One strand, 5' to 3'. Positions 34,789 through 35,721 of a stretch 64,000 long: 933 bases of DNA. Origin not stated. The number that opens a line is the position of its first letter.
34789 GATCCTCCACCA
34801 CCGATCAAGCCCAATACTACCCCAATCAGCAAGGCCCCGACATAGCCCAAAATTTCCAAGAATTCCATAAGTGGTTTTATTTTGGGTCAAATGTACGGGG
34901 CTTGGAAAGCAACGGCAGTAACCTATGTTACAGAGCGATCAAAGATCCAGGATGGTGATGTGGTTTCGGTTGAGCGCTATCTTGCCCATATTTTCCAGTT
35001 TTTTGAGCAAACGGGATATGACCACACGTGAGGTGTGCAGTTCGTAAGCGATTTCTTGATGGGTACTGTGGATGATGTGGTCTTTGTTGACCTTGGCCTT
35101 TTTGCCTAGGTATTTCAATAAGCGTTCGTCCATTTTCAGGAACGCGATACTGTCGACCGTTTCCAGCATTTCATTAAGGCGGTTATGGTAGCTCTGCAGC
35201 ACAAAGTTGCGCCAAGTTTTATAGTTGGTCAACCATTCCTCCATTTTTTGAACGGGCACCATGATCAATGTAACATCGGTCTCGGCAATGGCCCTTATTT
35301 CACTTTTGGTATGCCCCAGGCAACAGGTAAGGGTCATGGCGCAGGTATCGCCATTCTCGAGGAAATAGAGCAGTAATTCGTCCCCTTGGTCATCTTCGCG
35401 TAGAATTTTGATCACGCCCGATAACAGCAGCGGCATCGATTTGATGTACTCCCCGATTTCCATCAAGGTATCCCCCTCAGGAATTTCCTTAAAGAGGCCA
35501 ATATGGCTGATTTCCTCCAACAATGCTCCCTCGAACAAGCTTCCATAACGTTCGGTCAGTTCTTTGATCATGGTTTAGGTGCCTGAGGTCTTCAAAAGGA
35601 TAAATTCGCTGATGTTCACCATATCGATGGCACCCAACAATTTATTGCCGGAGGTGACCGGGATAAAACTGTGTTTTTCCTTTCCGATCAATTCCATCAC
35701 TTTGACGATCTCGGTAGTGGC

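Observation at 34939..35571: Crp/Fnr-family protein with a Cys-X5-Cys-Cys in its sensor roll as candidate regulator of an SQR/PDO cluster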

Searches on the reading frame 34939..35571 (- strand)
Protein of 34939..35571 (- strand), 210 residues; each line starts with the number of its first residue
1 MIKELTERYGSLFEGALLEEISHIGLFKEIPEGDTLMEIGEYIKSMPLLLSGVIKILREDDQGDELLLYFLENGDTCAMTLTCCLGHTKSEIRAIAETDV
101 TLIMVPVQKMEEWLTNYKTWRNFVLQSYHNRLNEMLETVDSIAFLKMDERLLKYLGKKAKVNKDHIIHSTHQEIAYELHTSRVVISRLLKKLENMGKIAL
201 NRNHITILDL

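Call 4: search_protein_families(library=pfam, proteins=[window:34939-35571:-], max_evalue=0.001)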
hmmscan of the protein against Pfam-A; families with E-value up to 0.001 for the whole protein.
window:34939-35571:- (210 aa): 3 families
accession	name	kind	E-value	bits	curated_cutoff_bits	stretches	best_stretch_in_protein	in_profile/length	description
PF00027.35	cNMP_binding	-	1.7e-10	41.2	27.5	1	28-116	2-88/89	Cyclic nucleotide-binding domain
PF13545.12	HTH_Crp_2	-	6.4e-10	39.3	27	1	150-210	2-64/70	Crp-like helix-turn-helix domain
PF00325.26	Crp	-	0.00061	19.9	21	0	170-196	4-30/32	Bacterial regulatory proteins, crp family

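Call 5: find_homologous_proteins(query=window:34939-35571:-, max_evalue=0.00001)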
Query window:34939-35571:- (210 aa): 8000 proteins with E <= 0.00001 among 8000 candidates; the best 120 are listed.
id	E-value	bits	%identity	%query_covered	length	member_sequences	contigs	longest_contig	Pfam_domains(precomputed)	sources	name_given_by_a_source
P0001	1.1e-132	458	100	100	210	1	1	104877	PF13545.13,PF00027.36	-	-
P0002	4.3e-130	449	98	100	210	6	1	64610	PF13545.13,PF00027.36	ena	-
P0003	4.6e-130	449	99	100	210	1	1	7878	PF13545.13,PF00027.36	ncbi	ncbi:MAG: Crp/Fnr family transcriptional regulator [Flavobacteriaceae bacterium]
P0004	2.2e-125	434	94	100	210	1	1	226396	PF13545.13,PF00027.36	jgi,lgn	jgi:CRP/FNR family transcriptional regulator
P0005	3.4e-122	423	92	100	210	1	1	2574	PF13545.13,PF00027.36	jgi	jgi:CRP/FNR family transcriptional regulator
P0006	1.5e-117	408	90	100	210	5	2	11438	PF13545.13,PF00027.36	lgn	-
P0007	8.3e-102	357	77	100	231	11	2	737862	PF13545.13,PF00027.36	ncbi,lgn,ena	-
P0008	9.5e-102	357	78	98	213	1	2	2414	PF13545.13,PF00027.36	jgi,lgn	jgi:CRP/FNR family transcriptional regulator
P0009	1.2e-101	356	77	100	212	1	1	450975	PF13545.13,PF00027.36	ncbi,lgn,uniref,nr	ncbi:CRP/FNR family transcriptional regulator, anaerobic regulatory protein [Pricia antarctica]|unir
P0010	1.3e-101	356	76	99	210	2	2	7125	PF13545.13,PF00027.36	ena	-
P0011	1.6e-101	356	77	100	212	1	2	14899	PF13545.13,PF00027.36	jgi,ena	-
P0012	1.7e-101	356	76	100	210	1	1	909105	PF13545.13,PF00027.36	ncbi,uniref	ncbi:Crp/Fnr family transcriptional regulator [Litoribaculum gwangyangense]|uniref:Crp/Fnr family tr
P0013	1.9e-101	356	76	99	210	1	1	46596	PF13545.13,PF00027.36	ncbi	-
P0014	3.7e-101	355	75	99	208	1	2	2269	PF13545.13,PF00027.36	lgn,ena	-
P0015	4.5e-101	355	76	100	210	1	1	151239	PF13545.13,PF00027.36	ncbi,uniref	ncbi:Crp/Fnr family transcriptional regulator [Ascidiimonas aurantiaca]|uniref:Crp/Fnr family transc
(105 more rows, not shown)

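Call 10: search_solved_structures(query=window:34939-35571:-, max_evalue=0.01, show_alignments=3)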
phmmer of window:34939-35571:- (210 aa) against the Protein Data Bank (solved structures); distinct sequences matched with E-value up to 0.01: 29.
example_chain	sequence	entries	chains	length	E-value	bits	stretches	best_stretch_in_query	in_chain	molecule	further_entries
3dv8_A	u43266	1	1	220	8.2e-15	58.3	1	45-209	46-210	transcriptional regulator, Crp/Fnr family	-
2xgx_A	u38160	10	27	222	1.2e-10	44.6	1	29-208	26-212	GLOBAL NITROGEN REGULATOR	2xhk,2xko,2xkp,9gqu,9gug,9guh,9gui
4bh9_A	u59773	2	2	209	2.3e-08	37.2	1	21-203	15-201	cAMP-activated global transcriptional regulator CRP | CAMP RECEPTOR PROTEIN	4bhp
3qop_A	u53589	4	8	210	4.2e-08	36.4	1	21-203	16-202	Catabolite gene activator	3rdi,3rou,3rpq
6dt4_A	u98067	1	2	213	4.5e-08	36.3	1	21-203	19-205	Cyclic AMP receptor protein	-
1hw5_A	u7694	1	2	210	5.9e-08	35.9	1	21-203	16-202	CATABOLITE GENE ACTIVATOR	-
8h3v_X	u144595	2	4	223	1.1e-07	35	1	35-207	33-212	NtcA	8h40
3la2_A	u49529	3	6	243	1.4e-07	34.6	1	35-207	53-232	Global nitrogen regulator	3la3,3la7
1ruo_A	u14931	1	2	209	1.5e-07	34.6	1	21-203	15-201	PROTEIN (CATABOLITE GENE ACTIVATOR PROTEIN (CAP))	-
4i01_A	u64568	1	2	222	1.8e-07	34.3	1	21-203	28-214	Catabolite gene activator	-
1i5z_A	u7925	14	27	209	2.1e-07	34.1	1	21-203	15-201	CATABOLITE GENE ACTIVATOR PROTEIN | CATABOLITE GENE ACTIVATOR PROTEIN (CAP) | PROTEIN (CATABOLITE GENE ACTIVATOR PROTEIN (CAP))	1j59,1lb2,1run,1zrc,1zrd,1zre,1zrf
1o3q_A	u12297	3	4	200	2.1e-07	34.1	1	21-203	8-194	CATABOLITE GENE ACTIVATOR PROTEIN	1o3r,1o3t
1g6n_A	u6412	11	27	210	2.1e-07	34.1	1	21-203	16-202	CATABOLITE GENE ACTIVATOR PROTEIN | PROTEIN (CATABOLITE GENE ACTIVATOR PROTEIN) | Catabolite gene activator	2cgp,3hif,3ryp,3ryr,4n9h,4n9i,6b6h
4hzf_A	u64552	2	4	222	2.4e-07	33.9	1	21-203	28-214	Catabolite gene activator | cAMP-activated global transcriptional regulator CRP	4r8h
1cgp_A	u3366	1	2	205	2.5e-07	33.8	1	21-201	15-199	PROTEIN (CATABOLITE GENE ACTIVATOR PROTEIN (CAP))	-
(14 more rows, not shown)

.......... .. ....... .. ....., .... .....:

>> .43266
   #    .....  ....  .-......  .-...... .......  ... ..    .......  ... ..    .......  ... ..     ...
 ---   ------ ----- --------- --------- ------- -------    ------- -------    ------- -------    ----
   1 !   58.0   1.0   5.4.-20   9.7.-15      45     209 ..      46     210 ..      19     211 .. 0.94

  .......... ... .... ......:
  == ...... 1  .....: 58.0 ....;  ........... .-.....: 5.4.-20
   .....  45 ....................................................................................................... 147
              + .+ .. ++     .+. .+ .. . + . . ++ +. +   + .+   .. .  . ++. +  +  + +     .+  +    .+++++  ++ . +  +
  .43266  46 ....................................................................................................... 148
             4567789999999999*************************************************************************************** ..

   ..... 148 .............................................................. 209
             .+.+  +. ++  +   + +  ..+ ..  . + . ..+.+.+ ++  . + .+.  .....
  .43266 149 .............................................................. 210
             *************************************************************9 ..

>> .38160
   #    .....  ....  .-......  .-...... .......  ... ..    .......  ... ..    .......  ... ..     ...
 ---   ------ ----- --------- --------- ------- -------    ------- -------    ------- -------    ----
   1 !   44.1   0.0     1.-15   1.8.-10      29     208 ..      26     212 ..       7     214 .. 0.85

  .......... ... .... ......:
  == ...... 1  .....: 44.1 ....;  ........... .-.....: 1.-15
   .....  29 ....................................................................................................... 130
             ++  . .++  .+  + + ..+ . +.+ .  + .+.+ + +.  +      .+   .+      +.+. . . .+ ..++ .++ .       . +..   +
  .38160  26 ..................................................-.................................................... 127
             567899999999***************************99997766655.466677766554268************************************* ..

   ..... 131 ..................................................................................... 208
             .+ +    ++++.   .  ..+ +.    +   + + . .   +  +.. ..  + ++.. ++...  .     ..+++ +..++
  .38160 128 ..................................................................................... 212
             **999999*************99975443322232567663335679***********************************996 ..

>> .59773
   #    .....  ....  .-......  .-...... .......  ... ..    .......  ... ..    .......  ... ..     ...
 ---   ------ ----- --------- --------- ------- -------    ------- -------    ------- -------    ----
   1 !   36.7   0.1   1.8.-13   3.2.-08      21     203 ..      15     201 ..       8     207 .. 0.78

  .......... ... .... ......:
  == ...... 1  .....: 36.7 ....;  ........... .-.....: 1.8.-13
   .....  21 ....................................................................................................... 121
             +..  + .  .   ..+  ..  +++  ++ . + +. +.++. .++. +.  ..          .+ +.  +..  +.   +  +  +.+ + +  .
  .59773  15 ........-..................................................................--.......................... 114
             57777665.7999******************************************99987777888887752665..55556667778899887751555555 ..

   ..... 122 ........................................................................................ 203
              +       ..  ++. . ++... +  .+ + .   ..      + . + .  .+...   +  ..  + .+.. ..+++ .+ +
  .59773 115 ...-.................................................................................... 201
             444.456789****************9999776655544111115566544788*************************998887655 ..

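Call 17: search_protein_representatives(protein=window:34939-35571:-)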
Query: 210 residues. Proteins with E-value up to 0.001 (for the whole library): 3784; up to 1e-10: 1692; up to 1e-30: 227. The best 150 are listed.
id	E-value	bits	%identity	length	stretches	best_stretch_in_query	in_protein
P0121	3.7e-81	287.9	62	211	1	4-208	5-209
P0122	1.5e-74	266.4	57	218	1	5-210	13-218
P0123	9.7e-74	263.7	58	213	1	3-208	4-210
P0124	5.3e-66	238.4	51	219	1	3-209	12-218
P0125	2.9e-65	236.0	56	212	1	13-208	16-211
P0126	9.0e-62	224.6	48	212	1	1-207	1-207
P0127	1.8e-60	220.4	51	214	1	3-210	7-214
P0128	2.0e-60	220.2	47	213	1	5-208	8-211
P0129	2.9e-59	216.4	50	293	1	4-209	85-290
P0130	5.5e-59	215.5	50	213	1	5-209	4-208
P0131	2.1e-58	213.6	45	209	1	5-209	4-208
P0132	2.4e-58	213.5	60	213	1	3-166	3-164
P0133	6.6e-58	212.0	63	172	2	102-207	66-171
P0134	1.4e-57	210.9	49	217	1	5-207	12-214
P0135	4.6e-57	209.3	48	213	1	5-208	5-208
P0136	8.1e-57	208.5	47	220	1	4-206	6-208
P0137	1.8e-55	204.1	45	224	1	6-208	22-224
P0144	4.3e-52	193.0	44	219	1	4-210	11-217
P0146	6.8e-51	189.1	41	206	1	5-207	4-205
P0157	4.1e-48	180.1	40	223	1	6-208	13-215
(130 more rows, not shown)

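Call 24: find_related_loci(query=A2, collection=genome_contigs, flank=10000)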
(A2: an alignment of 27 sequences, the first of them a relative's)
Query A2 (210 aa) in genome_contigs; peptide patterns used: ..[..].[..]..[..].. (x = any residue, [..] = any of these).
600 stretches matched a pattern (row limit reached: there are more); 595 encode a relative of the query (tblastn E <= 1e-3); the best 80 are kept; 80 distinct loci.
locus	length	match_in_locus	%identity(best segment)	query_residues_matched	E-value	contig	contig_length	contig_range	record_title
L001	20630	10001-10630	74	1-210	2e-106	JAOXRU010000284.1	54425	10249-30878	MAG: Flavobacteriaceae bacterium isolate R2S4C1D_S41.018 k141_550286, whole genome shotgun sequence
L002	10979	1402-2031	74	1-210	3e-106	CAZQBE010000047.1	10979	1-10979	MAG TPA_asm: uncultured Flavobacteriaceae bacterium isolate binchicken_co46_596 genome assembly, contig: NODE_11631_leng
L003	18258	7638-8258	74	1-207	4e-106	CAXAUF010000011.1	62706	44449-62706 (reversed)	MAG TPA_asm: uncultured Flavobacteriaceae bacterium isolate ERR594377_binner13_Refined_18 genome assembly, contig: ERZ27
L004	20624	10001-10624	74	1-208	1e-105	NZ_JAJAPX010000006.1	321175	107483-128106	Tamlana sargassicola strain 62-3 NODE_6_length_321175_cov_47.302709, whole genome shotgun sequence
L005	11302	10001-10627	73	1-209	2e-104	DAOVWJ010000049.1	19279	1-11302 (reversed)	MAG TPA_asm: Maribacter sp. isolate CSMAG_1728 CSMAG_1728_k141_231349_length_19279_cov_18.8323, whole genome shotgun seq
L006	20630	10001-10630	71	1-210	3e-104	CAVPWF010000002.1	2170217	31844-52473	MAG: uncultured Flavobacteriaceae bacterium isolate MFD09964.bin.1.79 genome assembly, contig: contig_15306, whole genom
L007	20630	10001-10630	67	1-210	5e-101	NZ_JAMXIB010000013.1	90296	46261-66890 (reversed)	Robiginitalea marina strain 2V75 scaffold_13_length=90297, whole genome shotgun sequence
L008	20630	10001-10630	70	1-210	4e-101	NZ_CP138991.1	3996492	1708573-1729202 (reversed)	Maribacter sp. R77961 chromosome, complete genome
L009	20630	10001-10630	67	1-210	9e-101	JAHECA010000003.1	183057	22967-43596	MAG: Robiginitalea sp. isolate Ww158 NODE_52_length_183057_cov_11.775375, whole genome shotgun sequence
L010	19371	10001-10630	71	1-210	1e-100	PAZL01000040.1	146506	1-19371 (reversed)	MAG: Aequorivita sp. isolate SP75 69528, whole genome shotgun sequence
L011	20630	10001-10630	71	1-210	1e-100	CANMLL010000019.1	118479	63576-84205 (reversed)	uncultured Aquimarina sp. isolate 692.fasta genome assembly, contig: NODE_19, whole genome shotgun sequence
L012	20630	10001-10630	70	1-210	1e-99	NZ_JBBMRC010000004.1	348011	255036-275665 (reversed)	Psychroserpens sp. AS72 isolate_72_4, whole genome shotgun sequence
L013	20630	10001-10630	70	1-210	2e-99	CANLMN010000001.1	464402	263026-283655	uncultured Aquimarina sp. isolate 664.fasta genome assembly, contig: NODE_1, whole genome shotgun sequence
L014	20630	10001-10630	71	1-210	3e-99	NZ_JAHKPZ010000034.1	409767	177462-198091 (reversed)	Lacinutrix sp. C3R15 C3R15_C3R15_contig_4, whole genome shotgun sequence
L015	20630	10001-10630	68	1-210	3e-99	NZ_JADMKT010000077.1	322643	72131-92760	Robertkochia sediminum strain 1368 339, whole genome shotgun sequence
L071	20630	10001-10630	63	1-210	5e-89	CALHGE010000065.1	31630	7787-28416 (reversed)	MAG: uncultured Flavobacteriaceae bacterium isolate R3_Bin_METABAT__35_sub_1 genome assembly, contig: c_000000650882, wh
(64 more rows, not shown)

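Call 26: search_protein_families(library=ncbifam, proteins=[window:34939-35571:-], max_evalue=0.001)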
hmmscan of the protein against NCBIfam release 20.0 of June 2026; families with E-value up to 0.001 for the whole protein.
window:34939-35571:- (210 aa): 6 families
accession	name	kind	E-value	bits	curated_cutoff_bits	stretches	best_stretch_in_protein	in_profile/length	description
NF008732.0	PRK11753.1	equivalog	1e-13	51.3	266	1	28-207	26-210/214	cAMP-activated global transcriptional regulator CRP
TIGR03697.1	NtcA_cyano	equivalog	1.6e-11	44.3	244.95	1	35-209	3-184/193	global nitrogen regulator NtcA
NF041163.2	encap_f2b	equivalog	4.3e-06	26.1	400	1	16-128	86-197/450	family 2B encapsulin nanocompartment shell protein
NF053664.1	TransRegPtrACyano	equivalog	1.6e-05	24.3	300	1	45-204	29-186/196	Crp/Fnr family transcriptional regulator PtrA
NF008365.0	PRK11161.1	subfamily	6.1e-05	22.4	228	1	27-209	49-235/250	fumarate/nitrate reduction transcriptional regulator Fnr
NF006901.0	PRK09392.1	equivalog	0.00043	19.7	211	1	16-207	21-211/236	transcriptional activator FtrB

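Call 33: find_encoding_contigs(protein=P0157, flank=8000, max_places=4)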
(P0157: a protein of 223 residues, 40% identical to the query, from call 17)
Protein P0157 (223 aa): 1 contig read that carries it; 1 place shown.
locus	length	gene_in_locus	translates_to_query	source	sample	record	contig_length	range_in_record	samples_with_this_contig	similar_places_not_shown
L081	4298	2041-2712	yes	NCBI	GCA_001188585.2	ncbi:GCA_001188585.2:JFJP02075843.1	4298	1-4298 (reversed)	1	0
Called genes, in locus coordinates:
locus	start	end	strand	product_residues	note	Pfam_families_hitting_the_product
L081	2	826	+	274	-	?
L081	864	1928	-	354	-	PF02424:ApbE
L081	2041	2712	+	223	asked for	PF00027:cNMP_binding, PF13545:HTH_Crp_2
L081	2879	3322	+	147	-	PF00376:MerR, PF13411:MerR_1, PF09278:MerR-DNA-bind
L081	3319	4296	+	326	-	?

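Call 34: find_encoding_contigs(protein=P0137, flank=8000, max_places=4)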
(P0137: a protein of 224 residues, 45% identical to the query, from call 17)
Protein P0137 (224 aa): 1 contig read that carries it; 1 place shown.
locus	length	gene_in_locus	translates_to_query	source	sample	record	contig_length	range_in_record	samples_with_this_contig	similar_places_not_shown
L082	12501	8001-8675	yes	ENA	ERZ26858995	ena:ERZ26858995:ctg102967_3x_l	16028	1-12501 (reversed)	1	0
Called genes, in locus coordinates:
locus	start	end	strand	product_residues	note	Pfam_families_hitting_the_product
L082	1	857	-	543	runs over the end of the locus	-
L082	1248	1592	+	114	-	-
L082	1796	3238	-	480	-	-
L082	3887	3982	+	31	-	-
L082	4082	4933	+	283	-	PF00520:Ion_trans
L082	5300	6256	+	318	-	PF00291:PALP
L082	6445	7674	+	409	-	PF00389:2-Hacid_dh, PF02826:2-Hacid_dh_C, PF22629:ACT_AHAS_ss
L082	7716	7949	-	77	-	-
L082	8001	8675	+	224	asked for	PF00027:cNMP_binding (weak), PF13545:HTH_Crp_2 (weak)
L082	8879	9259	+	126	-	PF22668:DUF7009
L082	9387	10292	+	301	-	PF04055:Radical_SAM, PF06463:Mob_synth_C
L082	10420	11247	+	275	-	PF00106:adh_short, PF08659:KR, PF13561:adh_short_C2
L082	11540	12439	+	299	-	PF00781:DAGK_cat, PF19279:YegS_C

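Call 35: find_encoding_contigs(protein=P0126, flank=7000, max_places=2)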
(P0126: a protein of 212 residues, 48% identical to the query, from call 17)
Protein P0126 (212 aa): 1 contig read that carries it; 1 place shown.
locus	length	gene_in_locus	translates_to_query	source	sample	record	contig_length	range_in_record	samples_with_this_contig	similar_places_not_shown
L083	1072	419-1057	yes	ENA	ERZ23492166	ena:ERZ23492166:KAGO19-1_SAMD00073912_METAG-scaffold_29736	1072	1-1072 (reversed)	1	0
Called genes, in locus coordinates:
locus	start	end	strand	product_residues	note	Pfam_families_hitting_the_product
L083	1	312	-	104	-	?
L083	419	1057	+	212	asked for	PF00027:cNMP_binding, PF13545:HTH_Crp_2, PF00325:Crp (weak)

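Call 36: find_encoding_contigs(protein=P0131, flank=7000, max_places=2)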
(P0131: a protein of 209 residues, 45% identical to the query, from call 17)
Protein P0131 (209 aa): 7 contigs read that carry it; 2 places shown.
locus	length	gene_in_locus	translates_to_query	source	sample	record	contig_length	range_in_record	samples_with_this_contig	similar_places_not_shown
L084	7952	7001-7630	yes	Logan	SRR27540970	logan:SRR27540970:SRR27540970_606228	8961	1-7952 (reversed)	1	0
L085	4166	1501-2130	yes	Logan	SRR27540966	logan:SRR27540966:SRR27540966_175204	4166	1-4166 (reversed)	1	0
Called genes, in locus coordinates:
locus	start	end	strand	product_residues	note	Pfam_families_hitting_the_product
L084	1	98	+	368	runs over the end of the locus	?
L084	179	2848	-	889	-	PF00809:Pterin_bind, PF02607:B12-binding_2, PF02310:B12-binding, PF02965:Met_synt_B12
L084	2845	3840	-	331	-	PF02574:S-methyl_trans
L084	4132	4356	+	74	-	-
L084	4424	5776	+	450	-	PF08811:DUF1800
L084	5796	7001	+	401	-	PF07394:DUF1501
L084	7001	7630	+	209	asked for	PF00027:cNMP_binding, PF02082:Rrf2 (weak), PF13545:HTH_Crp_2, PF01047:MarR (weak), PF00325:Crp (weak)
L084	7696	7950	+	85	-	?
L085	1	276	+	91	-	?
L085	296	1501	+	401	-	PF07394:DUF1501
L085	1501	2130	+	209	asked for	PF00027:cNMP_binding, PF02082:Rrf2 (weak), PF13545:HTH_Crp_2, PF01047:MarR (weak), PF00325:Crp (weak)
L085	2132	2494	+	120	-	PF00581:Rhodanese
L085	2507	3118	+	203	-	PF05401:NodS (weak), PF13489:Methyltransf_23 (weak), PF13847:Methyltransf_31 (weak), PF08241:Methyltransf_11 (weak), PF08242:Methyltransf_12, PF13649:Methyltransf_25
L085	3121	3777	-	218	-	PF13568:OMP_b-brl_2 (weak)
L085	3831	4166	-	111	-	?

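Call 37: find_encoding_contigs(protein=P0146, flank=7000, max_places=2)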
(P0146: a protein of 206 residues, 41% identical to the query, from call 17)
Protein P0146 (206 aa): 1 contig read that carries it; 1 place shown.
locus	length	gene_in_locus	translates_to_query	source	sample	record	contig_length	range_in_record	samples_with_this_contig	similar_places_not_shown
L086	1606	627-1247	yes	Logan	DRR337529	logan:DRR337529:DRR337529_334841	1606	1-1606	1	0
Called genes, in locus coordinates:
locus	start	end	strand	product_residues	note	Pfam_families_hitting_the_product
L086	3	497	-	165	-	?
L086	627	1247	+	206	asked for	PF00027:cNMP_binding, PF01047:MarR (weak), PF13545:HTH_Crp_2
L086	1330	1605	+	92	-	?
